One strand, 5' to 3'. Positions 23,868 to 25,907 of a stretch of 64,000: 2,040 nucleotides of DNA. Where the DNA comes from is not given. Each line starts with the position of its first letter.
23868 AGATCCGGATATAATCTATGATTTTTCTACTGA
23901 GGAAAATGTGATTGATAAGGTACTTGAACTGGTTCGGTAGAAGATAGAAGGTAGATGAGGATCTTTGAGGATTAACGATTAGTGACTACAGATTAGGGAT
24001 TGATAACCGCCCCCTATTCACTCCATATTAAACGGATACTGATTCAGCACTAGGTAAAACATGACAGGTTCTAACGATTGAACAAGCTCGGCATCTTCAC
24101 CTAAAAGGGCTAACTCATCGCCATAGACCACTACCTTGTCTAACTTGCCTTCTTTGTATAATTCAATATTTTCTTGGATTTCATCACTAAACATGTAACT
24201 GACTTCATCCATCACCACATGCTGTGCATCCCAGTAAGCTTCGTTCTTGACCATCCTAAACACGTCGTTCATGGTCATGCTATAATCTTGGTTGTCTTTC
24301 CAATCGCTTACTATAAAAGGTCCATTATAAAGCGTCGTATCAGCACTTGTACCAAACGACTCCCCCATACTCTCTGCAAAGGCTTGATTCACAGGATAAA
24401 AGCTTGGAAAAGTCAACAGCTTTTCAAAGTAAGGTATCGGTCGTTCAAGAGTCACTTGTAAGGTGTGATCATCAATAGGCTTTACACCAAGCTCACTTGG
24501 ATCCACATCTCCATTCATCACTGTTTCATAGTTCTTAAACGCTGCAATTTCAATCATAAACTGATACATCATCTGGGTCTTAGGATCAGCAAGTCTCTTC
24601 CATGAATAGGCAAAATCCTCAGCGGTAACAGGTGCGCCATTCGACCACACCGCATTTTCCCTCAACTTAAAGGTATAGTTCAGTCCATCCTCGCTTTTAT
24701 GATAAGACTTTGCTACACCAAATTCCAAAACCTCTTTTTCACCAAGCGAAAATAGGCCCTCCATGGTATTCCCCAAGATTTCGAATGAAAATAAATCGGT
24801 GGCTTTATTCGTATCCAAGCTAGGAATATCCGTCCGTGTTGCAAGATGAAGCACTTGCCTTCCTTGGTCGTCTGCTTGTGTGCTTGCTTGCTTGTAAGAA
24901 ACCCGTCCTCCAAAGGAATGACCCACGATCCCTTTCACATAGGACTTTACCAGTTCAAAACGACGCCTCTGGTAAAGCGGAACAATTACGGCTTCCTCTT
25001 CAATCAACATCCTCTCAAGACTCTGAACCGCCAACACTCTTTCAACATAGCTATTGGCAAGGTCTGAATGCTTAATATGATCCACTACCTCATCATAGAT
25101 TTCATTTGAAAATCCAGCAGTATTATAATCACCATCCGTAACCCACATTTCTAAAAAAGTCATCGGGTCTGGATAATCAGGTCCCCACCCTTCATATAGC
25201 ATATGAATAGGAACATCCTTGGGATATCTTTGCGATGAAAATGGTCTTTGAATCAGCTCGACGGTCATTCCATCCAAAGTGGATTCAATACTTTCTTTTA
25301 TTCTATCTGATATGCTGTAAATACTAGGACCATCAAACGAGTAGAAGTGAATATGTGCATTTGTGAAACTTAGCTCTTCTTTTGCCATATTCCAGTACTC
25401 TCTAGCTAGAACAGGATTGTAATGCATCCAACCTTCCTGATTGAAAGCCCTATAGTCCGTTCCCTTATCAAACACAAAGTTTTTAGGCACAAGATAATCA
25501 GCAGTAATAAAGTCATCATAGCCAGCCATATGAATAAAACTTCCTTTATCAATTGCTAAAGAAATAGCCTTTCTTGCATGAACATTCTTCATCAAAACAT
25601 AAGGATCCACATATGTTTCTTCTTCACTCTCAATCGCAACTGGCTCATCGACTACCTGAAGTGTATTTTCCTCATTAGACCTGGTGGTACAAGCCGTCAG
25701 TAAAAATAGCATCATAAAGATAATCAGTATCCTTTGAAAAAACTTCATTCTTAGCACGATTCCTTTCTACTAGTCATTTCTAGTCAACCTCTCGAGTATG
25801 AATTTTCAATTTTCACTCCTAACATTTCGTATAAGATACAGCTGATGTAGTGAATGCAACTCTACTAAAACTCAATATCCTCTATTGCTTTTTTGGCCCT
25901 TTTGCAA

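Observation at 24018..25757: Circularly permuted family-5 substrate-binding lipoprotein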

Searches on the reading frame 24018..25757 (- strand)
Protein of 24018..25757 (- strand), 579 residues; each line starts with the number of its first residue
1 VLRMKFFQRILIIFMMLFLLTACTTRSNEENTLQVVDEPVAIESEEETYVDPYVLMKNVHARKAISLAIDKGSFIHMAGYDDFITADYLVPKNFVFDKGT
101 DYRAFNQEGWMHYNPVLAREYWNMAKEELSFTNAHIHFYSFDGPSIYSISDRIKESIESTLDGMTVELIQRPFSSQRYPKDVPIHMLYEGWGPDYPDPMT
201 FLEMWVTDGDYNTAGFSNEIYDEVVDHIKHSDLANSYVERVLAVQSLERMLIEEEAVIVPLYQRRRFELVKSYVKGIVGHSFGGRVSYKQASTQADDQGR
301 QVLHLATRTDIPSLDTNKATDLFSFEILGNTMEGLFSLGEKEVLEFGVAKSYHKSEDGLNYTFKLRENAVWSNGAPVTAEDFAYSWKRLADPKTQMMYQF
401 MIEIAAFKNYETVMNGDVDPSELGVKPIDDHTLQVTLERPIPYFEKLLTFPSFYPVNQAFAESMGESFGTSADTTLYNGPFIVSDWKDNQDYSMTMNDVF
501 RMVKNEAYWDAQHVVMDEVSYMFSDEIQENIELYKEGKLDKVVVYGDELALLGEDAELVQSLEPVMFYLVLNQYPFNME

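Call 3: search_protein_families(library=pfam, proteins=[window:24018-25757:-], max_evalue=1)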
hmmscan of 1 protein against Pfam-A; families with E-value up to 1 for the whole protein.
window:24018-25757:- (579 aa): 1 family
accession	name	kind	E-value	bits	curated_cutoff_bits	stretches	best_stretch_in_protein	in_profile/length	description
PF00496.27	SBP_bac_5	-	1.5e-53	182.6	32.4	2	347-576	5-213/368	Bacterial extracellular solute-binding proteins, family 5 Middle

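Call 4: search_protein_families(library=ncbifam, proteins=[window:24018-25757:-], max_evalue=1)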
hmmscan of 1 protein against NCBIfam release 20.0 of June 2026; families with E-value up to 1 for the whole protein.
window:24018-25757:- (579 aa): 14 families
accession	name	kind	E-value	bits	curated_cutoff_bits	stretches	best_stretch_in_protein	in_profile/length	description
NF011684.0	PRK15104.1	equivalog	4e-57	194.1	947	2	300-541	38-269/543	oligopeptide ABC transporter substrate-binding protein OppA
NF007287.0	PRK09755.1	equivalog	5.2e-43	147.7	1098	2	298-549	30-272/535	ABC transporter substrate-binding protein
NF045467.1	Opp4A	equivalog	8e-17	60.7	650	1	320-545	55-267/556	oligopeptide ABC transporter substrate-binding protein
NF043077.1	MMSYN1_0169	equivalog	1.5e-15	56.8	650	3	429-526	264-360/896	oligopeptide ABC transporter substrate-binding protein OppA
NF011942.0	PRK15413.1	equivalog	1.9e-11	43.4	594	1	305-520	32-219/512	glutathione ABC transporter substrate-binding protein GsiB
TIGR02294.1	nickel_nikA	equivalog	3.4e-08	32.5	393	1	332-540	36-218/501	nickel ABC transporter substrate-binding protein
NF043070.1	DppA_dipep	equivalog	7.9e-08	31.3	1005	1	336-447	67-177/535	dipeptide ABC transporter periplasmic-binding protein DppA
NF011689.0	PRK15109.1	equivalog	1.1e-07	30.9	560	2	56-288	309-533/547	ABC transporter substrate-binding protein SapA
TIGR04028.1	SBP_KPN_01854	hypoth_equivalog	6.5e-07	28.3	468.5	1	348-524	48-210/509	TIGR04028 family ABC transporter substrate-binding protein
NF045468.1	Opp5A_nikA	equivalog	8.4e-07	27.8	600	1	298-526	15-200/488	nickel ABC transporter substrate-binding protein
NF047575.1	opine_bind_CntA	exception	0.00013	20.7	800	1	292-380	28-113/535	staphylopine-dependent metal ABC transporter substrate-binding lipoprotein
NF052419.1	LA7_P22_fam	equivalog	0.0034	17.3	280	1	1-61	1-61/201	LA7/P22 family lipoprotein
NF058647.1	lipo_LytA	equivalog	0.024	14.8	110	1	10-39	5-34/107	acidic lipoprotein LytA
NF045850.1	ABC_Mplas_LP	subfamily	0.068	11.2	100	0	468-513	341-377/874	OppA family ABC transporter substrate-binding lipoprotein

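Call 5: search_solved_structures(query=window:24018-25757:-, max_evalue=0.01, show_alignments=3)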
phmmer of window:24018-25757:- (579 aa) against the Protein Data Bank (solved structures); distinct sequences matched with E-value up to 0.01: 72 (the best 60 are shown).
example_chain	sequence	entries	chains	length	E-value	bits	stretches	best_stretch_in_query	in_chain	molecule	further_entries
6npo_A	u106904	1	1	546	2.1e-101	343.7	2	298-573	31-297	Oligopeptide ABC transporter, oligopeptide-binding protein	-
5kzt_A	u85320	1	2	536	4.1e-87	296.5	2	291-573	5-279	Peptide/nickel transport system substrate-binding protein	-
4faj_A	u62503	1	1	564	1.6e-67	231.9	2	281-574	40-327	PrgZ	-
8ay0_A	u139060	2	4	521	1.2e-51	179.4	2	293-577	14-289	Dipeptide-binding protein DppE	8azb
2z23_A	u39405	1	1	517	2e-47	165.5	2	300-541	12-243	Periplasmic oligopeptide-binding protein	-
1b05_A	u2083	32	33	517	1.6e-45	159.3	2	301-541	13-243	PERIPLASMIC OLIGOPEPTIDE-BINDING PROTEIN | PROTEIN (OLIGO-PEPTIDE BINDING PROTEIN) | PERIPLASMIC OLIGO-PEPTIDE BINDING PROTEIN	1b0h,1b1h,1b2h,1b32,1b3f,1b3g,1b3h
3o9p_A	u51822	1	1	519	3e-44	155.1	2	308-540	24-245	Periplasmic murein peptide-binding protein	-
4toz_A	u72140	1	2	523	3.2e-44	155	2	308-540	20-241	Periplasmic murein peptide-binding protein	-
9rd1_A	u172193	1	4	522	5.3e-43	150.9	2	305-541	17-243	Periplasmic oligopeptide-binding protein OppA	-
3tcf_A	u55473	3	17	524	5.4e-43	150.9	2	305-541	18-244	Periplasmic oligopeptide-binding protein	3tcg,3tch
3zs6_A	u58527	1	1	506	1.1e-42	149.9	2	330-541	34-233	PERIPLASMIC OLIGOPEPTIDE-BINDING PROTEIN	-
8are_A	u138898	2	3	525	3.3e-41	145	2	282-540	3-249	Oligopeptide-binding protein OppA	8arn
4gl8_A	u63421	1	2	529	6.3e-36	127.6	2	304-542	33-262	Oligopeptide ABC transporter OppAIV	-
6dqq_A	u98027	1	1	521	8.7e-36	127.1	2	293-545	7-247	Periplasmic oligopeptide-binding protein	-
6dqr_A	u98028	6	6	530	9.1e-36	127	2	293-545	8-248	Periplasmic oligopeptide-binding protein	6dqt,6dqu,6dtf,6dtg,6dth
3o6p_A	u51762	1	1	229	4.8e-20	75.1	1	56-264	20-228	Peptide ABC transporter, peptide-binding protein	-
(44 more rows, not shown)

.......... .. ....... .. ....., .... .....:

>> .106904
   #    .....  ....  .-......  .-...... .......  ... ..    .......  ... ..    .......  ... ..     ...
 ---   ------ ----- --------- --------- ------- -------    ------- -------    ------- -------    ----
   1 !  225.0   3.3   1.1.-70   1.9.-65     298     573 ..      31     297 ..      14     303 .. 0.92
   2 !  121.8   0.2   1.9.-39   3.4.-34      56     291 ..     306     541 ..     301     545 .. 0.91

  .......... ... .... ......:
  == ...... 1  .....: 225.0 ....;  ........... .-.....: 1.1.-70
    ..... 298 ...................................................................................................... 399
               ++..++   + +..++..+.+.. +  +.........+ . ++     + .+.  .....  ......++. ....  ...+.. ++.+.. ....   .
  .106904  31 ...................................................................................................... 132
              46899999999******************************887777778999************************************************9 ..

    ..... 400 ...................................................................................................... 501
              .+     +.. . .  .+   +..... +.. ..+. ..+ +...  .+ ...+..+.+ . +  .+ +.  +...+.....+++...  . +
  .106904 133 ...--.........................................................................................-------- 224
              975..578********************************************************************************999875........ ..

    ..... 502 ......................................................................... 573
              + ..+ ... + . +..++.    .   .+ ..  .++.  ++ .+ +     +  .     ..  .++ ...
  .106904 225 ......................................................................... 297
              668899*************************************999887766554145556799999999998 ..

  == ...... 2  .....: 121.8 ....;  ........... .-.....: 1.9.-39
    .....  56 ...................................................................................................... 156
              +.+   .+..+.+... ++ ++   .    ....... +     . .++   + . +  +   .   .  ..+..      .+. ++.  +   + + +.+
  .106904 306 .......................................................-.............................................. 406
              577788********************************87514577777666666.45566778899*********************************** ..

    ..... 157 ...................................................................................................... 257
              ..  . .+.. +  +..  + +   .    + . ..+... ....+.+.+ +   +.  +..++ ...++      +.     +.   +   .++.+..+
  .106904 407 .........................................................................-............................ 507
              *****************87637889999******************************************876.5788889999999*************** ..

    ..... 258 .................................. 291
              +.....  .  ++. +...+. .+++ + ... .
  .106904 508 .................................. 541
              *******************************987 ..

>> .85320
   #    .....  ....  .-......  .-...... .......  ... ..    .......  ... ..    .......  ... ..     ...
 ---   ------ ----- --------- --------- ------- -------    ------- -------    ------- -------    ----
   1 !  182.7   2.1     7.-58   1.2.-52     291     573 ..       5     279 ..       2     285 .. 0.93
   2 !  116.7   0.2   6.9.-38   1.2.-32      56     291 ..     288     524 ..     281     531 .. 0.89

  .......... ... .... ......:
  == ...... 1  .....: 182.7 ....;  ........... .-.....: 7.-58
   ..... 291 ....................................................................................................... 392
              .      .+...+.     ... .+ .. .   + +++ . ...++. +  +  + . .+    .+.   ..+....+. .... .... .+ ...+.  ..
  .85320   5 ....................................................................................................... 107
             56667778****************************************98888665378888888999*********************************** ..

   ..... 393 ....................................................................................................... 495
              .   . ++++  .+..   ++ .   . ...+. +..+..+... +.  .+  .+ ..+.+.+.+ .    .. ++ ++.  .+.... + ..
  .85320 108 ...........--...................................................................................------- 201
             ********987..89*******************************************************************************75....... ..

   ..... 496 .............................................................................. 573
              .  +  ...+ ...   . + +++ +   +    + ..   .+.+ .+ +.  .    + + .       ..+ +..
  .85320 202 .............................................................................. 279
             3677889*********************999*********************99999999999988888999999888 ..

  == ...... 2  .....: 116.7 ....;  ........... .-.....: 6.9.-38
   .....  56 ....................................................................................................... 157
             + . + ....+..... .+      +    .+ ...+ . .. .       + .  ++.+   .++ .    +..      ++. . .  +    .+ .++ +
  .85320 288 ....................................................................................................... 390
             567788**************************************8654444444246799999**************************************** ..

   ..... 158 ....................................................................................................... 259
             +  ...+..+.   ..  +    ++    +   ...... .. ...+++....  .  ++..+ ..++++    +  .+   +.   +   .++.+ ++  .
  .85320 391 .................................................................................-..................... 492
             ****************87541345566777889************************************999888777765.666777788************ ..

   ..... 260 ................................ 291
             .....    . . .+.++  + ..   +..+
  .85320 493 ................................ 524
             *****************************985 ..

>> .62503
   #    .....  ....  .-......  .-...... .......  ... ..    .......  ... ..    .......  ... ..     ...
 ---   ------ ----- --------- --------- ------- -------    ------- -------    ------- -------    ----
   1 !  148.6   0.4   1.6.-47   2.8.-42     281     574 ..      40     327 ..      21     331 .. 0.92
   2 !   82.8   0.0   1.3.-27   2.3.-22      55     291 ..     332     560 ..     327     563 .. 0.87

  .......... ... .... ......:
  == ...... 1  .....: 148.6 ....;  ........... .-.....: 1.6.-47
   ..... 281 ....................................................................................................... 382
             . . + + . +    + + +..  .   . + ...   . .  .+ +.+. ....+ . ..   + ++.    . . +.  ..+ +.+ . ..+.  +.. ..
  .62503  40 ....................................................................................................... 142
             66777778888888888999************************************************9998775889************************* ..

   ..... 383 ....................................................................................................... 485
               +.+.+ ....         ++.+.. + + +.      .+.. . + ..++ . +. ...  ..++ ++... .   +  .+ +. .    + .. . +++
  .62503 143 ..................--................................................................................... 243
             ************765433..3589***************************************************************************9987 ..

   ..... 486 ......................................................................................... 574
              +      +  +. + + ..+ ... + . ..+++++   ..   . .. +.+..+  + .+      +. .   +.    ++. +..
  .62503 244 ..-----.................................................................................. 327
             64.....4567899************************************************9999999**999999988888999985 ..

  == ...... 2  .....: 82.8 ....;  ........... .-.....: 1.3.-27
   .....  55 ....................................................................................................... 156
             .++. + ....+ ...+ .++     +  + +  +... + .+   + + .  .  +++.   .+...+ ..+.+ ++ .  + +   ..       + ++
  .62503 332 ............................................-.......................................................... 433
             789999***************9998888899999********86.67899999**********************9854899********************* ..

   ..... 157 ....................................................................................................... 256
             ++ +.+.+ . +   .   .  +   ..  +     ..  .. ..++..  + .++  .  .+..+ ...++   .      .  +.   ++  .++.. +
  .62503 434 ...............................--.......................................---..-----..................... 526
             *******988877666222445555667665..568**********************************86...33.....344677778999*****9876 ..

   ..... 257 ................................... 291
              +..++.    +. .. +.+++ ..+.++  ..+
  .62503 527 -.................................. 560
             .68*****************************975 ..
